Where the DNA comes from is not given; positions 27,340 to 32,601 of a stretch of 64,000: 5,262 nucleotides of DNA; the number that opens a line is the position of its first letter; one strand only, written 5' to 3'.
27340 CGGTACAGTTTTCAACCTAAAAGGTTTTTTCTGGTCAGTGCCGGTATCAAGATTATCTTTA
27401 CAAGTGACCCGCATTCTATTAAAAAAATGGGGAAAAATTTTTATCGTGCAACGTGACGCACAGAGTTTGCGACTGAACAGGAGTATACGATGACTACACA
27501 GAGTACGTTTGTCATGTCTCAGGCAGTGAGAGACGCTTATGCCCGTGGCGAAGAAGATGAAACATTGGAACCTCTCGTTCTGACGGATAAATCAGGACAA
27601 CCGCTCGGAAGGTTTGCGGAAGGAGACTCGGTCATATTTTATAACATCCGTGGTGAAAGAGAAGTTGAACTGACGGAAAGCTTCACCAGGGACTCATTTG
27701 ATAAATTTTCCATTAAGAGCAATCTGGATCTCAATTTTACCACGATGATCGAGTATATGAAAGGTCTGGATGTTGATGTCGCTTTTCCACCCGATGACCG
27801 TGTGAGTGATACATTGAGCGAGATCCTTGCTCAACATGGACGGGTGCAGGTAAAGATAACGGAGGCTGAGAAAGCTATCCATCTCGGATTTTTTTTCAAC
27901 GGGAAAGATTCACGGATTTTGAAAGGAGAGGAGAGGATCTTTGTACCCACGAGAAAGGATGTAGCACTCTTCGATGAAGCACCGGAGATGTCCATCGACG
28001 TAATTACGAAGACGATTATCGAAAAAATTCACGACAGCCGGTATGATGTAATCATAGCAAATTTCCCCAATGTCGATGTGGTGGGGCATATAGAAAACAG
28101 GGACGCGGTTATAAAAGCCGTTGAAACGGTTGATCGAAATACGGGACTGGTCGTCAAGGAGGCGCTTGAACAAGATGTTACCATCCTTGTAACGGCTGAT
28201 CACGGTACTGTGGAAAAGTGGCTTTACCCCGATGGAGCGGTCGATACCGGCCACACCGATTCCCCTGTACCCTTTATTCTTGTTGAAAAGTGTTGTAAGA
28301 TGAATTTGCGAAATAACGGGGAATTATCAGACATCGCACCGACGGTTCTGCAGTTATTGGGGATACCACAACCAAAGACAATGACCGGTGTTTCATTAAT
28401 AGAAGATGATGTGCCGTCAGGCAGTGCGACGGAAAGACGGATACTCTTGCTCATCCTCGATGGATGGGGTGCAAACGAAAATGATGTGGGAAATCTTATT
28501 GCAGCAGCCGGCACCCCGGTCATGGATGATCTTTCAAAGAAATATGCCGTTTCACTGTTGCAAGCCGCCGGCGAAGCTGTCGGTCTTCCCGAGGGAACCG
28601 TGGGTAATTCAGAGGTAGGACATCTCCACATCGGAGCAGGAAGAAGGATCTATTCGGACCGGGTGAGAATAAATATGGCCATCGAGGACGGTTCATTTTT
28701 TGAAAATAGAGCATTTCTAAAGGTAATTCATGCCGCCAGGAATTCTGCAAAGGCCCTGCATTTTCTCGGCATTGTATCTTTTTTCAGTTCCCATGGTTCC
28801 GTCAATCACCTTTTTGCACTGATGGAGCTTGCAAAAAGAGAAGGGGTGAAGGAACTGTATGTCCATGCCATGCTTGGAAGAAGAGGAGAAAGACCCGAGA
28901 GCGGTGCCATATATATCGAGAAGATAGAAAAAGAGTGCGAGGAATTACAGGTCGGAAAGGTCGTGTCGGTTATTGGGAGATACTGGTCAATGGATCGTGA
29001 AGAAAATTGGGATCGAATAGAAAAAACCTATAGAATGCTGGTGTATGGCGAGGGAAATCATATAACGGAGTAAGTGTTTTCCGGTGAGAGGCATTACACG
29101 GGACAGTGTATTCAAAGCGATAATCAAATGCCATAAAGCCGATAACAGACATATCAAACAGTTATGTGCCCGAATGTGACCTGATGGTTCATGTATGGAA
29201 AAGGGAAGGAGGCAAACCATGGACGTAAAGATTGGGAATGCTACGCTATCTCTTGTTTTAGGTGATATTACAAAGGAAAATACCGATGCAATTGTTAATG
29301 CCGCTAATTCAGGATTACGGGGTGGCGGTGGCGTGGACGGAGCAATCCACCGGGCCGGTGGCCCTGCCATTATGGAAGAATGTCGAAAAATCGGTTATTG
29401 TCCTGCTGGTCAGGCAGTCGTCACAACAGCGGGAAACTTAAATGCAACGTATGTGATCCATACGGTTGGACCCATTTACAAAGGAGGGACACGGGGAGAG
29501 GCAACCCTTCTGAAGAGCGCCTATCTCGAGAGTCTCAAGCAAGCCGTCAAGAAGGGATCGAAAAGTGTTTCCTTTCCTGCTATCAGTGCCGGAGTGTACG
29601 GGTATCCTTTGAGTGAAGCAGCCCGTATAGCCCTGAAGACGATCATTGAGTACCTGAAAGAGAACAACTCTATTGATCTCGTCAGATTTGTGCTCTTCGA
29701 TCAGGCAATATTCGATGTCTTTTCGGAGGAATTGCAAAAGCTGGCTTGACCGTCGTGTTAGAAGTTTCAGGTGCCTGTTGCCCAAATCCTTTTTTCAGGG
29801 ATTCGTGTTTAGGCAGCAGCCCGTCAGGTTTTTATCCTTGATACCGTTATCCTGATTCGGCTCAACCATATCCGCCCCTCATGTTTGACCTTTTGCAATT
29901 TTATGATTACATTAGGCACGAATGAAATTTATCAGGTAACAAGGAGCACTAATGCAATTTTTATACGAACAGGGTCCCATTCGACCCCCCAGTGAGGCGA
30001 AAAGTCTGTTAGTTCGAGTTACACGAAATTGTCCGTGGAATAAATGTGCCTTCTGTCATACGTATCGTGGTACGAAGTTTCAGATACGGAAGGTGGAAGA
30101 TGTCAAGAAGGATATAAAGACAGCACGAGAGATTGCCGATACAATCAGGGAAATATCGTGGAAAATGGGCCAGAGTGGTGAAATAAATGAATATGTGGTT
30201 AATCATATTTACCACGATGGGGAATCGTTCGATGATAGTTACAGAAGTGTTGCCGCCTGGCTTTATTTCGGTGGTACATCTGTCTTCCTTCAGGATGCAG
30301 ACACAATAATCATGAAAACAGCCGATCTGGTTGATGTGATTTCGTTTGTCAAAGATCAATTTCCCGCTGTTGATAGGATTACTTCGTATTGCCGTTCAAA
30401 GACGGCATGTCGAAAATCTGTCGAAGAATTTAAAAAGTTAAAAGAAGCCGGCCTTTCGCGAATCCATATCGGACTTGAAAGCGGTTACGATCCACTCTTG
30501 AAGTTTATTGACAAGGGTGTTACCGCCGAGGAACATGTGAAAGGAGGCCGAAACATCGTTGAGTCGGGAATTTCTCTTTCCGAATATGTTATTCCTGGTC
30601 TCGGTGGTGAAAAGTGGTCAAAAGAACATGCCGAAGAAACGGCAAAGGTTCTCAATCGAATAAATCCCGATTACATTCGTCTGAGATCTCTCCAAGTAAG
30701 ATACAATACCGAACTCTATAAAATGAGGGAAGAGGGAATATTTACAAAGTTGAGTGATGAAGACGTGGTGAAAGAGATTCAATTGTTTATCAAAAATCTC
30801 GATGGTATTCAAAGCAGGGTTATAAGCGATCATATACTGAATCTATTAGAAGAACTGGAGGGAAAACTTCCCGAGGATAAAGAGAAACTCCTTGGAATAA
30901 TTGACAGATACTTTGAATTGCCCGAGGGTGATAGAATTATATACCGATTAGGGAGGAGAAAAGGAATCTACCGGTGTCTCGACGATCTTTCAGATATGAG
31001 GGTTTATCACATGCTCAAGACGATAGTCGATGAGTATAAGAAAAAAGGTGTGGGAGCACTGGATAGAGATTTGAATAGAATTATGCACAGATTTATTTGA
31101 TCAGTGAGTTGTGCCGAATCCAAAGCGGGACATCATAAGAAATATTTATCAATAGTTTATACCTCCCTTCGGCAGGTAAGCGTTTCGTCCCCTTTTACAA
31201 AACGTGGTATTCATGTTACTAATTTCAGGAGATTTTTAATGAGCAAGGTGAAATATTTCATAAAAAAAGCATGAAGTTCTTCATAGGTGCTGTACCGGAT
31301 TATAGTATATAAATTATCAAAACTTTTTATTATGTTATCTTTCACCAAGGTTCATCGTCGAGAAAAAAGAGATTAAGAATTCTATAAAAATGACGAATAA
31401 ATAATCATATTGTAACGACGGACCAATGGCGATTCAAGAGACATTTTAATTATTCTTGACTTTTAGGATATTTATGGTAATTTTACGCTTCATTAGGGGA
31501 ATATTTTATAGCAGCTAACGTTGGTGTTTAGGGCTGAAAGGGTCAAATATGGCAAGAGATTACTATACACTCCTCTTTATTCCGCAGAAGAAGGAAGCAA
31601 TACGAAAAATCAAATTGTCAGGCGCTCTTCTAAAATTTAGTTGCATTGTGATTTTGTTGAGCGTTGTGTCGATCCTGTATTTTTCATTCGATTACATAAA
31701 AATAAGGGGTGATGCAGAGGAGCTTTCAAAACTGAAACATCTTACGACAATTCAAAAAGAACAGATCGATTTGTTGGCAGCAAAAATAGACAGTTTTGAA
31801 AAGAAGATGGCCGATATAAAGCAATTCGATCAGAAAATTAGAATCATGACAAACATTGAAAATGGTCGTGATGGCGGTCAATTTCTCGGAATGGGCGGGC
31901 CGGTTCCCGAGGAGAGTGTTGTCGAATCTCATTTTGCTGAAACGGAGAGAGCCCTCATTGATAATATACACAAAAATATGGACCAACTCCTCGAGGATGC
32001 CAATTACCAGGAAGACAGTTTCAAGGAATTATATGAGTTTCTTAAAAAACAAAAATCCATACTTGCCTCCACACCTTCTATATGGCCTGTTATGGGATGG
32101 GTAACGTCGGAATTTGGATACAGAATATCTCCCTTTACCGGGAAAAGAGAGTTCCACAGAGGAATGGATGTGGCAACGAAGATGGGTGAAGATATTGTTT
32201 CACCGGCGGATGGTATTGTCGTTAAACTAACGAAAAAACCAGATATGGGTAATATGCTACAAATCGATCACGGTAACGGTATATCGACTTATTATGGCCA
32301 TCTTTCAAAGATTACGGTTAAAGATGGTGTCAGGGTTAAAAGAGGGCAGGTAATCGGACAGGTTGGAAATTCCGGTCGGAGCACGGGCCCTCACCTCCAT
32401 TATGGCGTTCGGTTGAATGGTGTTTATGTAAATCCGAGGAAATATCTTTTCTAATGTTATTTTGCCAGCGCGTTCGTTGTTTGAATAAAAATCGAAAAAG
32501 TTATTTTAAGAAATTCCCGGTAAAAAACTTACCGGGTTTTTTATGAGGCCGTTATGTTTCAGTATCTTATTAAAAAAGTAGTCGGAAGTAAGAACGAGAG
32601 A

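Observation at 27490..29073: Circularly permuted cofactor-independent phosphoglycerate mutase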

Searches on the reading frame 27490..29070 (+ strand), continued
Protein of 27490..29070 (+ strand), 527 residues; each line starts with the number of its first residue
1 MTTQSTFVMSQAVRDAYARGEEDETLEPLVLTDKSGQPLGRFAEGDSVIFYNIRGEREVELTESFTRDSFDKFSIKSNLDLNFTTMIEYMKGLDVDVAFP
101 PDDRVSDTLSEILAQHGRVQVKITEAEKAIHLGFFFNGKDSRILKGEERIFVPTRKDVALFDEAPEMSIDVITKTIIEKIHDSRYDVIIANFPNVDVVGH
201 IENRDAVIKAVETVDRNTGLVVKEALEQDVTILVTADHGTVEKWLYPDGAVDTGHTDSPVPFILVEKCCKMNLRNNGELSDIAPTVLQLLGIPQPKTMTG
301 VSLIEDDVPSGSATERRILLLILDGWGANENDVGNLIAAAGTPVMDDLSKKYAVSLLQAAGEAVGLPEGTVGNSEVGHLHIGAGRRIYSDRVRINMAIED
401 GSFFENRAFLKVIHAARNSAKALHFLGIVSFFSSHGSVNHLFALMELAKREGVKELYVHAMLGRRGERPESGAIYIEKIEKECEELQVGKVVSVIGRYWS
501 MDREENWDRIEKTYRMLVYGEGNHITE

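Call 77: search_protein_families(library=ncbifam, proteins=[P0134, L009:7583-8785:+, L010:7575-8765:+, L026:7560-8183:+, L009:5213-5965:+, L009:4278-5207:+], max_evalue=0.00001)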
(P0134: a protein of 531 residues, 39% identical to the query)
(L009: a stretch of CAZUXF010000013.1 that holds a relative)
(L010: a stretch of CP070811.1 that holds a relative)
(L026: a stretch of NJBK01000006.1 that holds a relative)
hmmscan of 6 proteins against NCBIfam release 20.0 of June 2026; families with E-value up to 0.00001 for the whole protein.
P0134 (531 aa): 6 families
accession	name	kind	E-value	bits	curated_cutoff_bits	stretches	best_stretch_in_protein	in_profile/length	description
TIGR01307.1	pgm_bpd_ind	equivalog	2.8e-145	484.6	330.65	2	16-308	215-504/504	2,3-bisphosphoglycerate-independent phosphoglycerate mutase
NF003897.0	PRK05434.1-5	equivalog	1.1e-111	373.8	862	2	16-308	221-511/514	2,3-bisphosphoglycerate-independent phosphoglycerate mutase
NF009049.0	PRK12383.1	equivalog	6.2e-11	41.9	254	1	186-301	285-393/408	phosphopentomutase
TIGR00306.2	apgM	subfamily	1.2e-10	41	320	1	176-271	279-369/403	2,3-bisphosphoglycerate-independent phosphoglycerate mutase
NF003766.0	PRK05362.1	equivalog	2.2e-10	39.8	256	1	179-299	270-385/396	phosphopentomutase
NF003104.0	PRK04024.1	equivalog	6.8e-10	38.3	489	1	177-243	284-349/412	2,3-bisphosphoglycerate-independent phosphoglycerate mutase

L009:7583-8785:+ (401 aa): 6 families
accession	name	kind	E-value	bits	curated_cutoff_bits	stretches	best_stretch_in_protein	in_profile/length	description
NF003160.0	PRK04135.1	equivalog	4.8e-168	558.9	468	1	3-401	4-403/403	2,3-bisphosphoglycerate-independent phosphoglycerate mutase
TIGR00306.2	apgM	subfamily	6.7e-107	357.9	320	1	16-390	1-403/403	2,3-bisphosphoglycerate-independent phosphoglycerate mutase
NF003104.0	PRK04024.1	equivalog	2.7e-102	342.6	489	1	14-401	2-412/412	2,3-bisphosphoglycerate-independent phosphoglycerate mutase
NF038358.1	phophono_PhpG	equivalog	3.9e-57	193.9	545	1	16-388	1-414/417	CMP-5'-phosphonoformate--3-phosphoglycerate phosphonoformyl transferase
NF003242.0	PRK04200.1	equivalog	1.3e-53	182.3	426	1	16-389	2-392/395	cofactor-independent phosphoglycerate mutase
TIGR02535.1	hyp_Hser_kinase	hypoth_equivalog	4.6e-53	180.4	446.3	1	16-389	2-395/397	proposed homoserine kinase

L010:7575-8765:+ (397 aa): 5 families
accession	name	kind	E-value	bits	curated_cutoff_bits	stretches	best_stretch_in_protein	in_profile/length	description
NF005655.0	PRK07429.1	subfamily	8.1e-22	77.8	236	1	186-378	6-184/326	phosphoribulokinase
NF004018.0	PRK05480.1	equivalog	1.3e-18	67.2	180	1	187-381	5-189/210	uridine kinase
TIGR00235.1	udk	equivalog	4e-16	59.3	220.3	1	188-344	6-153/207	uridine kinase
NF006746.0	PRK09270.1-5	subfamily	2e-09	36.7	250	1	176-309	10-136/210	nucleoside/nucleotide kinase family protein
NF005807.0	PRK07667.1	equivalog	3.1e-06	26.9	221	1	178-336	7-158/193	kinase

L026:7560-8183:+ (208 aa): 15 families
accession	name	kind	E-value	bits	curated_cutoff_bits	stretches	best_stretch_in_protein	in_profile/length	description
TIGR03848.1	MSMEG_4193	subfamily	2.5e-49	167.5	203.85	1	4-197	2-201/204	MSMEG_4193 family putative phosphomutase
TIGR03162.1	ribazole_cobC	equivalog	6.3e-29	100.6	162.9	1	4-179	1-175/176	alpha-ribazole phosphatase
NF005567.0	PRK07238.1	equivalog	5.9e-27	95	326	1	3-187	179-365/378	bifunctional RNase H/acid phosphatase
NF045917.1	PhserinePhPspA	equivalog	8.1e-27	94.3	350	1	1-196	1-198/211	phosphoserine phosphatase PspA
NF038349.1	dPGM_arch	equivalog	1.9e-22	80.1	225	1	6-193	3-181/194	2,3-diphosphoglycerate-dependent phosphoglycerate mutase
NF009993.0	PRK13462.1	equivalog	8.9e-17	61.4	226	1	2-197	6-196/203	acid phosphatase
NF009994.0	PRK13463.1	equivalog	3.8e-14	52.9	277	1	6-186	7-190/203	phosphoserine phosphatase 1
NF002901.0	PRK03482.1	equivalog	3.9e-12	46.2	261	1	1-185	1-187/215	2,3-diphosphoglycerate-dependent phosphoglycerate mutase GpmB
NF011580.0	PRK15004.1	equivalog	5.6e-12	46.1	250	1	3-177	2-178/203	adenosylcobalamin/alpha-ribazole phosphatase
NF010713.0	PRK14115.1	equivalog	3.8e-07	29.6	305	1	1-92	1-97/248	2,3-diphosphoglycerate-dependent phosphoglycerate mutase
TIGR01258.1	pgm_1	subfamily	5e-07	29.4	81.7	1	3-98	2-102/245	2,3-bisphosphoglycerate-dependent phosphoglycerate mutase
NF010718.0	PRK14120.1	equivalog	6.5e-07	28.9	366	1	2-98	5-106/249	phosphoglyceromutase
NF002217.0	PRK01112.1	equivalog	8e-07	28.6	320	0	1-63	1-63/228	2,3-bisphosphoglycerate-dependent phosphoglycerate mutase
TIGR00249.1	sixA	equivalog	1.4e-06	28.3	74.5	0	27-71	22-68/154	phosphohistidine phosphatase SixA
NF002339.0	PRK01295.1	equivalog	6.5e-06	25.7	316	1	3-99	4-105/206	2,3-bisphosphoglycerate-dependent phosphoglycerate mutase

L009:5213-5965:+ (251 aa): 23 families
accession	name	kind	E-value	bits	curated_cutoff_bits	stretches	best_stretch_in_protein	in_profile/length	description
TIGR02253.1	CTE7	subfamily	1.2e-24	87.4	169.75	1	14-244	2-221/221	TIGR02253 family HAD-type hydrolase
TIGR02252.1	DREG-2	subfamily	5.1e-22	78.6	155.2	1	16-211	2-199/203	HAD hydrolase, REG-2-like, family IA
TIGR02254.1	YjjG_YfnB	equivalog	4.1e-16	59.1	159.9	1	101-246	82-222/223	YjjG family noncanonical pyrimidine nucleotidase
NF009695.0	PRK13222.1-2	equivalog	1.4e-13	50.9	225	1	120-248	99-223/226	phosphoglycolate phosphatase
NF053830.1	RUBPPhHalo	equivalog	4.1e-13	49.5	330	1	14-246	2-233/234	ribulose-1,5-bisphosphate 5-phosphatase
NF009698.0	PRK13223.1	equivalog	3.5e-12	46.1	466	1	107-245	93-227/272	phosphoglycolate phosphatase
TIGR01449.2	PGP_bact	equivalog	4e-12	46.1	180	1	97-217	66-185/213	phosphoglycolate phosphatase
NF006976.0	PRK09449.1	equivalog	1.1e-10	41.4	183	1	93-230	72-209/225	pyrimidine 5'-nucleotidase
TIGR01662.1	HAD-SF-IIIA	subfamily_domain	1.2e-10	41.7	44.6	1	109-215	19-137/141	HAD-IIIA family hydrolase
TIGR01549.1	HAD-SF-IA-v1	subfamily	1.5e-10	41.7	23.3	1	130-210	75-149/149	HAD-IA family hydrolase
NF009804.0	PRK13288.1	equivalog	4.9e-10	39.2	218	1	121-248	88-211/215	pyrophosphatase PpaX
NF052576.1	PymNtasePynAStpc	equivalog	7.5e-10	38.8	350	1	116-229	100-213/229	pyrimidine 5'-nucleotidase PynA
TIGR01428.1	HAD_type_II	equivalog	1.6e-08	34.8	125.4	1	121-217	97-191/197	haloacid dehalogenase type II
TIGR02247.1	HAD-1A3-hyp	subfamily_domain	1.9e-08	34.3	125.4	1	121-210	100-189/211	epoxide hydrolase N-terminal domain-like phosphatase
NF009700.0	PRK13226.1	equivalog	2.1e-08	34.2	342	1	91-217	70-195/229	phosphoglycolate phosphatase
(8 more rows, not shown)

L009:4278-5207:+ (310 aa): 16 families
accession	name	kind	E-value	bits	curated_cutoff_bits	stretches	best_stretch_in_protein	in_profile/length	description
TIGR02253.1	CTE7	subfamily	2.6e-25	89.5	169.75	1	72-297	2-215/221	TIGR02253 family HAD-type hydrolase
TIGR02252.1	DREG-2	subfamily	2.6e-19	69.8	155.2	1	74-269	2-199/203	HAD hydrolase, REG-2-like, family IA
TIGR02254.1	YjjG_YfnB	equivalog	6.8e-16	58.4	159.9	1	182-306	105-223/223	YjjG family noncanonical pyrimidine nucleotidase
NF053830.1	RUBPPhHalo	equivalog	1.5e-11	44.4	330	1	174-305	104-233/234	ribulose-1,5-bisphosphate 5-phosphatase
NF009804.0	PRK13288.1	equivalog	4.3e-11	42.7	218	1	177-306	86-210/215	pyrophosphatase PpaX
TIGR01449.2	PGP_bact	equivalog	8.3e-11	41.8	180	1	176-289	88-199/213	phosphoglycolate phosphatase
TIGR02247.1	HAD-1A3-hyp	subfamily_domain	1.7e-10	41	125.4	1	176-281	97-202/211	epoxide hydrolase N-terminal domain-like phosphatase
TIGR01662.1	HAD-SF-IIIA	subfamily_domain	2.6e-10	40.6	44.6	1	169-270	21-134/141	HAD-IIIA family hydrolase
TIGR01428.1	HAD_type_II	equivalog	3.5e-10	40.2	125.4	1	176-272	94-188/197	haloacid dehalogenase type II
NF006976.0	PRK09449.1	equivalog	2.7e-09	36.9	183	1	182-270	103-191/225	pyrimidine 5'-nucleotidase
TIGR01549.1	HAD-SF-IA-v1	subfamily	8.7e-09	36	23.3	1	187-268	74-149/149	HAD-IA family hydrolase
NF009695.0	PRK13222.1-2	equivalog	9.2e-09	35.1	225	1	176-272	97-191/226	phosphoglycolate phosphatase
NF052576.1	PymNtasePynAStpc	equivalog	2e-07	30.8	350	1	178-286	104-210/229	pyrimidine 5'-nucleotidase PynA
NF009697.0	PRK13222.1-4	equivalog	5.9e-07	29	327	1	177-269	98-188/232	phosphoglycolate phosphatase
TIGR02009.1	PGMB-YQAB-SF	subfamily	1.2e-06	28.8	153.35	1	178-268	94-180/186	beta-phosphoglucomutase family hydrolase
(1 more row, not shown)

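Call 82: predict_structure(alignment_id=A3)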
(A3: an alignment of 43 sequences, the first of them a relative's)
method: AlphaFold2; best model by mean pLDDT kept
length: 513 residues; sequences in the alignment: 43
mean_pLDDT: 90.3   pTM: 0.82
mean pLDDT of the five models: 90.3, 88.9, 88.6, 83.0, 82.5
residues with pLDDT >= 90: 357; 70-90: 128; 50-70: 27; < 50: 1
segments of 3 or more residues with pLDDT < 50: none
pLDDT, mean of each block of 10 residues (from residue 1): 88 90 95 98 81 56 89 83 90 98 98 85 86 98 94 78 95 97 84 88 95 93 87 94 95 85 82 92 94 79 87 96 96 89 90 93 84 96 95 96 90 97 98 97 91 82 92 94 95 96 95 59
secondary structure, 60 per line:
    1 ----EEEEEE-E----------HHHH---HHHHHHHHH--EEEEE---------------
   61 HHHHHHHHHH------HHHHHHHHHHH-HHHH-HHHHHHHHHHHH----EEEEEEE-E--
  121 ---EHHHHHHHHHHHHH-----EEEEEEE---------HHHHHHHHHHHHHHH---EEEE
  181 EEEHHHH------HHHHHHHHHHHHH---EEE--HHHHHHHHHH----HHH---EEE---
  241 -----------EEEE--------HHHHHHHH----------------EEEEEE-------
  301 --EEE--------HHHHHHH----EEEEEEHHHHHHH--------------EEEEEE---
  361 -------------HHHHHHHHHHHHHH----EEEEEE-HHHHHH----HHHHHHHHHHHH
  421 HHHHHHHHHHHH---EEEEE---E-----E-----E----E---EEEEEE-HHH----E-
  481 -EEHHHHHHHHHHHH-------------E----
elements in order: E5-10 H23-26 H30-38 E41-45 H61-70 H77-87 H89-92 H94-105 E110-116 H125-137 E143-149 H159-173 E177-183 H184-187 H194-206 E210-212 H215-224 E235-237 E252-255 H264-271 E288-293 E303-305 H314-320 E325-330 H331-337 E352-357 H374-387 E392-397 H399-404 H409-432 E436-440 E465-470 H484-495

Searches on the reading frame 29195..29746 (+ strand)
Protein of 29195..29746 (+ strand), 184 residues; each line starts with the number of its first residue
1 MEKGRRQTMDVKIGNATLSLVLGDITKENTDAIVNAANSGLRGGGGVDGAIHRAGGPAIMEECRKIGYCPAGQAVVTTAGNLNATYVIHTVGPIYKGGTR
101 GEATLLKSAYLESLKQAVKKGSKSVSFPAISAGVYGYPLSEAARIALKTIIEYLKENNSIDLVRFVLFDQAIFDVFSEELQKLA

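Call 12: search_protein_families(library=pfam, proteins=[window:29195-29746:+], max_evalue=0.001)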
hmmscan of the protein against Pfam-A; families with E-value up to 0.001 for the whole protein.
window:29195-29746:+ (184 aa): 1 family
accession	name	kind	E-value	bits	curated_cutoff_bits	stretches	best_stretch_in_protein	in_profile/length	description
PF01661.27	Macro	-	2e-43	147.5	22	1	34-146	1-118/118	Macro domain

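Call 77: search_protein_families(library=ncbifam, proteins=[window:29195-29746:+], max_evalue=0.00001)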
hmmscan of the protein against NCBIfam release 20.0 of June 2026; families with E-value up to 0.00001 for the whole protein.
window:29195-29746:+ (184 aa): 11 families
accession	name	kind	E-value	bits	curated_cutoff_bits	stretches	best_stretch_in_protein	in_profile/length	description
NF001664.0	PRK00431.1-6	equivalog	1.9e-64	216.2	200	1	16-182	2-171/173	O-acetyl-ADP-ribose deacetylase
NF001663.0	PRK00431.1-4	equivalog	1.3e-60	204.4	285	1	17-180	8-175/180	ADP-ribose-binding protein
NF001660.0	PRK00431.1-1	equivalog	7e-57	191.8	271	1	17-177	4-168/177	O-acetyl-ADP-ribose deacetylase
NF001661.0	PRK00431.1-2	equivalog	4.2e-43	147.3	291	1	21-180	6-171/179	O-acetyl-ADP-ribose deacetylase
NF009880.0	PRK13341.1-1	equivalog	1.1e-40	139.6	891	1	17-180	428-597/599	AAA family ATPase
NF001667.0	PRK00431.2-3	equivalog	8.6e-39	133.1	252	1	9-181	1-174/182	ADP-ribose-binding protein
NF001668.0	PRK00431.2-4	equivalog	5.8e-36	123.8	278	1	18-178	51-210/220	ADP-ribose-binding protein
NF003163.0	PRK04143.1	equivalog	3.8e-35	121.6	272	1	13-180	80-252/265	protein-ADP-ribose hydrolase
NF001665.0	PRK00431.2-1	equivalog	1.8e-32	112.3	315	1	17-178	9-169/177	ADP-ribose-binding protein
NF001662.0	PRK00431.1-3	equivalog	6.8e-29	101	215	1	16-177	3-178/185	[protein ADP-ribosylglutamate] hydrolase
NF001666.0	PRK00431.2-2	equivalog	9.7e-19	67.8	246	1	18-179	3-161/164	ADP-ribose-binding protein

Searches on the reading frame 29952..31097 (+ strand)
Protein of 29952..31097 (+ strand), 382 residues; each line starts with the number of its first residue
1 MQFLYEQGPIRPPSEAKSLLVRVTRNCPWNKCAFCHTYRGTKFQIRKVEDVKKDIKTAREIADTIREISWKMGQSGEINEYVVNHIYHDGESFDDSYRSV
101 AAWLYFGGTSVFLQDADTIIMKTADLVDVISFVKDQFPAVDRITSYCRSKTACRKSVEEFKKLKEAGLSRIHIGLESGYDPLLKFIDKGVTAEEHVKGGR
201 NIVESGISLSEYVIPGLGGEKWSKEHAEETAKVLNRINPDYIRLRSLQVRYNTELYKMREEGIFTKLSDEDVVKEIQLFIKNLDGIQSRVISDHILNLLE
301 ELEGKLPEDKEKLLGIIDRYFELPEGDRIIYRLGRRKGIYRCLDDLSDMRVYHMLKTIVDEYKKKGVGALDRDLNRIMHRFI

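Call 12: search_protein_families(library=pfam, proteins=[window:29952-31097:+], max_evalue=0.001)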
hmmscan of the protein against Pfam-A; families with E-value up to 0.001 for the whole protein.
window:29952-31097:+ (382 aa): 1 family
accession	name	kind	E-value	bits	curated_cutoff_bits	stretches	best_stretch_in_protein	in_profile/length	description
PF04055.27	Radical_SAM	-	2.2e-14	54.4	29.5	1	22-224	2-158/166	Radical SAM superfamily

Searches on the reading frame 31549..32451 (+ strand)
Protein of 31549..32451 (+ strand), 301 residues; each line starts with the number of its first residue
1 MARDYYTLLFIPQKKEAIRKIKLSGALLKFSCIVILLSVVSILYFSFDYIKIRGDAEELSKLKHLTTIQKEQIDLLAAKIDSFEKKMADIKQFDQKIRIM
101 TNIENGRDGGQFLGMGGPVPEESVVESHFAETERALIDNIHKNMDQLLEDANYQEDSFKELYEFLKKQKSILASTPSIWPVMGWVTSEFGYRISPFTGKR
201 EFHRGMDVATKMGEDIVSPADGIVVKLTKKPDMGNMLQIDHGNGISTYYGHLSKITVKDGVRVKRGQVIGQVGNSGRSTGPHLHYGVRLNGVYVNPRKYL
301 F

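Call 12: search_protein_families(library=pfam, proteins=[window:31549-32451:+], max_evalue=0.001)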
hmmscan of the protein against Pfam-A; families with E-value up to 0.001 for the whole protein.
window:31549-32451:+ (301 aa): 2 families
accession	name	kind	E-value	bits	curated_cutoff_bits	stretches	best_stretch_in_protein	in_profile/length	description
PF01551.29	Peptidase_M23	-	3e-33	114.3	28.7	1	202-296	2-96/96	Peptidase family M23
PF17324.7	BLI1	-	0.00099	20.3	26.9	0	55-107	56-108/111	BLOC-1 interactor 1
